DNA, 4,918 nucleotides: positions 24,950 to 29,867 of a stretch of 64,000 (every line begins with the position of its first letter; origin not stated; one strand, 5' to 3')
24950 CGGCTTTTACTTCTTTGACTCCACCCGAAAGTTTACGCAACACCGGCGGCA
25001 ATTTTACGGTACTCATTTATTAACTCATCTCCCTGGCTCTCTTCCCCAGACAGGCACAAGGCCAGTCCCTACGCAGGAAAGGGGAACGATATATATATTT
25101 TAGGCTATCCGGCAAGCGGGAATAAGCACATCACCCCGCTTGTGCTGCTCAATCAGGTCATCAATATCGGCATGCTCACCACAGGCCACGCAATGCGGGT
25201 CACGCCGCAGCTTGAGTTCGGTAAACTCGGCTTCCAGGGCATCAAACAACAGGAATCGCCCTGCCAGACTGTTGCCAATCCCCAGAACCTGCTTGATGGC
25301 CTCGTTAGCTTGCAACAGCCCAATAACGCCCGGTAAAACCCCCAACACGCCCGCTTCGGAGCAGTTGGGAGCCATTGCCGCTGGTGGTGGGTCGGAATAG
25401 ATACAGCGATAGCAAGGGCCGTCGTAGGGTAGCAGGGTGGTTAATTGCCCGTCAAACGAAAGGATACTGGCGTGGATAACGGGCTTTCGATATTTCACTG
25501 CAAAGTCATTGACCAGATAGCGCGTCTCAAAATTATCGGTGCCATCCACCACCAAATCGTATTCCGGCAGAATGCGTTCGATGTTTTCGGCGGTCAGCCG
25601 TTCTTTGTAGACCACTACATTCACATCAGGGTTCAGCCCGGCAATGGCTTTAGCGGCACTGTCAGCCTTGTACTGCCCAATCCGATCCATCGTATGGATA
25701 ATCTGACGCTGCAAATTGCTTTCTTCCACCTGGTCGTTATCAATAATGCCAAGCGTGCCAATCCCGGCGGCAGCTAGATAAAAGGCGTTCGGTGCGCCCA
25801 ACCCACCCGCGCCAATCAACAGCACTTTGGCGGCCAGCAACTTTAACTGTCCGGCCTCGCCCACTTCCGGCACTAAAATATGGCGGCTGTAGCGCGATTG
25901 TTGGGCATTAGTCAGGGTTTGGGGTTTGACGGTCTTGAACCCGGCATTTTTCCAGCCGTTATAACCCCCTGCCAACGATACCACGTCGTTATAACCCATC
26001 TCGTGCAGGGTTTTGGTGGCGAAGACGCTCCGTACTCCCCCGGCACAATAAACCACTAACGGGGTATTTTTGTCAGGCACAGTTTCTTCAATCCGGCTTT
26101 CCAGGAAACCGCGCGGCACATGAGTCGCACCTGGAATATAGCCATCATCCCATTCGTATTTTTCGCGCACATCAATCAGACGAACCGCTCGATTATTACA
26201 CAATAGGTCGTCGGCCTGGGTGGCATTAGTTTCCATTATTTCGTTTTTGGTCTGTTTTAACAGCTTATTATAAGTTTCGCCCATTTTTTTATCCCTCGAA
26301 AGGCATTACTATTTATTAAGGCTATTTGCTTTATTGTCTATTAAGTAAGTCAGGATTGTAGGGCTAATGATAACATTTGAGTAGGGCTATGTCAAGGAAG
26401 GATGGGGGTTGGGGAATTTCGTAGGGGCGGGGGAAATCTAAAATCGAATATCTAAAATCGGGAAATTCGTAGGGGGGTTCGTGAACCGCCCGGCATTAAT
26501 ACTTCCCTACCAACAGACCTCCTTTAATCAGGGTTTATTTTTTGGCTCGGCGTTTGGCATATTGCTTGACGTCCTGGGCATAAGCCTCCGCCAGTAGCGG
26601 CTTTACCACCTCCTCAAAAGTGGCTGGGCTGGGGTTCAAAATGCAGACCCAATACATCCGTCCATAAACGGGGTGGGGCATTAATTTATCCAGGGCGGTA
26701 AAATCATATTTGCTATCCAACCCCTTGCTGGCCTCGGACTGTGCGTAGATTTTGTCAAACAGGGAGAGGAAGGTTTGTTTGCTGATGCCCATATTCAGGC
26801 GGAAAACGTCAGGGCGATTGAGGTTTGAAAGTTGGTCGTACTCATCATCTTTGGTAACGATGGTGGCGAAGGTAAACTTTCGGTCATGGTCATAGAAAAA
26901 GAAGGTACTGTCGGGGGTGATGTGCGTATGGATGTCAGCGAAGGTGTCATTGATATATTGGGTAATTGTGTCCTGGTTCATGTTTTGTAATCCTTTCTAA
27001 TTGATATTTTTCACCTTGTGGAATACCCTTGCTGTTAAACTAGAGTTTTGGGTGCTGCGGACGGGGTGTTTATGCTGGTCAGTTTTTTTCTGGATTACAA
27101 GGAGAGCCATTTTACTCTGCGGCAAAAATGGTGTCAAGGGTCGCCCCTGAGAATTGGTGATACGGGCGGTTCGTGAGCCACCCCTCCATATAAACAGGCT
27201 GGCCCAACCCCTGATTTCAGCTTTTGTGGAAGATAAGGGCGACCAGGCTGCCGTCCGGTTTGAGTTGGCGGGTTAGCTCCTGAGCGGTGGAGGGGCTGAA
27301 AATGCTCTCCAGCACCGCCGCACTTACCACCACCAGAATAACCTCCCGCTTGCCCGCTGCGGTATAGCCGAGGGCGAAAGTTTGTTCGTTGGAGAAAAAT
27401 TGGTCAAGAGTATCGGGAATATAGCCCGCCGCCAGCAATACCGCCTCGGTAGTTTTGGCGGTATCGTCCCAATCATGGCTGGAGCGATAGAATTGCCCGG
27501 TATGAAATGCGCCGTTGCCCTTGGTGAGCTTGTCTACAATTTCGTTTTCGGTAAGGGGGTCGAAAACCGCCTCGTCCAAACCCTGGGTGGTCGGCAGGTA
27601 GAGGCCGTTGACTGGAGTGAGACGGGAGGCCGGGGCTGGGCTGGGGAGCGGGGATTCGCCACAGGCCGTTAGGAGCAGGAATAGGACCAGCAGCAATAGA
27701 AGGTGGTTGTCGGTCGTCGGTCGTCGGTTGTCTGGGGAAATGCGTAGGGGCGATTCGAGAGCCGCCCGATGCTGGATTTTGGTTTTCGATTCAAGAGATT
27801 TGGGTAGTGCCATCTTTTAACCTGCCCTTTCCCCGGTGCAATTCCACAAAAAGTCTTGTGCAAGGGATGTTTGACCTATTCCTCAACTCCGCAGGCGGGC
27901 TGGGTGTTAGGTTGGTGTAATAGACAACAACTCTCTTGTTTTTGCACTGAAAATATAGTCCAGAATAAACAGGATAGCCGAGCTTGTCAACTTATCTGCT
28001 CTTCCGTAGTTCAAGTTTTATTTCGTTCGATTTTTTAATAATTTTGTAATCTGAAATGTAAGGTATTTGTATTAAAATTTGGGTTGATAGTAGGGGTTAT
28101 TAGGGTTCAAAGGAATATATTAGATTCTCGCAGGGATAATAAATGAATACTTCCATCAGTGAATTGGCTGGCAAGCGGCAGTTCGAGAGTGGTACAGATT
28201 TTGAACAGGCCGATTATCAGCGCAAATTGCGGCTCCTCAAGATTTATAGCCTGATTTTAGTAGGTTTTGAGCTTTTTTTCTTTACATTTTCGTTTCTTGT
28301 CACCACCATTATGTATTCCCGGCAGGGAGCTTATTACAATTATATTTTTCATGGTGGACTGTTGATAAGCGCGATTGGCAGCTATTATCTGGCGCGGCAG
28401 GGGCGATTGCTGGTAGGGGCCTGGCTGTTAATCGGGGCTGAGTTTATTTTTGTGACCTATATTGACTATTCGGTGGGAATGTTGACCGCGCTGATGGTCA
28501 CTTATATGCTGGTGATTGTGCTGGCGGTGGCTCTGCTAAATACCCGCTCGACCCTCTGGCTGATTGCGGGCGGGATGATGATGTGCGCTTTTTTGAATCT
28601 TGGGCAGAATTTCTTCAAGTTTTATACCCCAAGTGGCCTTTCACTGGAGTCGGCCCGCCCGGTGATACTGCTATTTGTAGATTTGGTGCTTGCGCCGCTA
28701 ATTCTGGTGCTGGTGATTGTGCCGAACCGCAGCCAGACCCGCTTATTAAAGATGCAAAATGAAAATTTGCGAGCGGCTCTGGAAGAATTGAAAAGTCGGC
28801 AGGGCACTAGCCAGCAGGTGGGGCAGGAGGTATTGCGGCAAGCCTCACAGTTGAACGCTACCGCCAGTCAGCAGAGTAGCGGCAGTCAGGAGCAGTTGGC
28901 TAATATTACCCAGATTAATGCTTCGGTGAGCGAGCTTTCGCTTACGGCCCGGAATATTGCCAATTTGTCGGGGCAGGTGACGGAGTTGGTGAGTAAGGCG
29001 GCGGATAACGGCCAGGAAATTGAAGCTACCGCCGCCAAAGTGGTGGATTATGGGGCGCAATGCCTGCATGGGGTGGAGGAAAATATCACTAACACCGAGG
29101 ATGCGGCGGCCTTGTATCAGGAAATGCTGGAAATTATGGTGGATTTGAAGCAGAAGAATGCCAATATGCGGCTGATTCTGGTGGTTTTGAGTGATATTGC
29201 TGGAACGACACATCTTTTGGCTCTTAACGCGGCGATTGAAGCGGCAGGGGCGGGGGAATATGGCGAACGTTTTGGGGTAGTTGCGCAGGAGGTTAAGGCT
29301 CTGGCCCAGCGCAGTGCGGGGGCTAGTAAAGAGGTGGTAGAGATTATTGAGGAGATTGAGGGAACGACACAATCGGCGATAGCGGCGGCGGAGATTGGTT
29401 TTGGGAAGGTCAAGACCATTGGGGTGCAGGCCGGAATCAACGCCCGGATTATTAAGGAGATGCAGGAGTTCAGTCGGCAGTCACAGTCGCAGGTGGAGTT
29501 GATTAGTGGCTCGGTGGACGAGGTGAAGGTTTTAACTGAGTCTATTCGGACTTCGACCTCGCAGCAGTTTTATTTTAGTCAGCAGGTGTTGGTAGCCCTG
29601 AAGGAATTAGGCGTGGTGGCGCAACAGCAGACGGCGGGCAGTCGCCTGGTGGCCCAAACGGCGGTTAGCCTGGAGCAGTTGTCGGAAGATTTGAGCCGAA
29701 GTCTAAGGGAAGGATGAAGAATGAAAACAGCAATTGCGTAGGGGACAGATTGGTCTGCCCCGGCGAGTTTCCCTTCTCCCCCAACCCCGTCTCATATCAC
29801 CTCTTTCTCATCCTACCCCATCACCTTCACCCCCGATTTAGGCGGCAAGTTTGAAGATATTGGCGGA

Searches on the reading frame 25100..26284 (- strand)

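Call 77: search_protein_families(library=pfam, proteins=[window:25100-26284:-], max_evalue=0.001)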
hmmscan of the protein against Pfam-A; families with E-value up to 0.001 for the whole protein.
window:25100-26284:- (394 aa): 2 families
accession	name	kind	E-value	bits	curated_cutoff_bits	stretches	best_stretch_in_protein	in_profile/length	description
PF00899.27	ThiF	-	3.1e-82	275.8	28.1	1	132-365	1-236/238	ThiF family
PF00581.25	Rhodanese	-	1.2e-21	77.5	22.2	1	22-114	3-102/102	Rhodanese-like domain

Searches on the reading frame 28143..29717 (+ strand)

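Call 14: search_protein_families(library=ncbifam, proteins=[window:28143-29717:+], max_evalue=0.00001)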
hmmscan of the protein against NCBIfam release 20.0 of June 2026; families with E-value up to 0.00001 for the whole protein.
window:28143-29717:+ (524 aa): 7 families
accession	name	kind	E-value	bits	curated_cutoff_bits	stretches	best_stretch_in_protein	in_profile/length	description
NF058645.1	MCPCtpMPsAe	equivalog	4e-15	55.6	900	1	235-472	295-518/558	methyl-accepting chemotaxis protein CtpM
NF050802.1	AspChtxCcaA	equivalog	1.8e-13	49.8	1300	1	285-436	515-660/700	aspartate chemotaxis receptor CcaA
NF041847.1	transduc_aer2_vibrio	equivalog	6.2e-13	47.8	1200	1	263-404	537-660/804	aerotaxis transducer Aer2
NF007309.0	PRK09793.1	equivalog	1.4e-12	47.4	903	1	236-411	258-426/533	methyl-accepting chemotaxis protein IV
NF011615.0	PRK15041.1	equivalog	5.7e-12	45.1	947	1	207-419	254-438/554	methyl-accepting chemotaxis protein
NF047851.1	MCPCitTducer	equivalog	2.8e-10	39.9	900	1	319-457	337-475/553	methyl-accepting chemotaxis citrate transducer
NF011622.0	PRK15048.1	equivalog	1.1e-09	38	900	1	236-406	260-423/553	methyl-accepting chemotaxis protein II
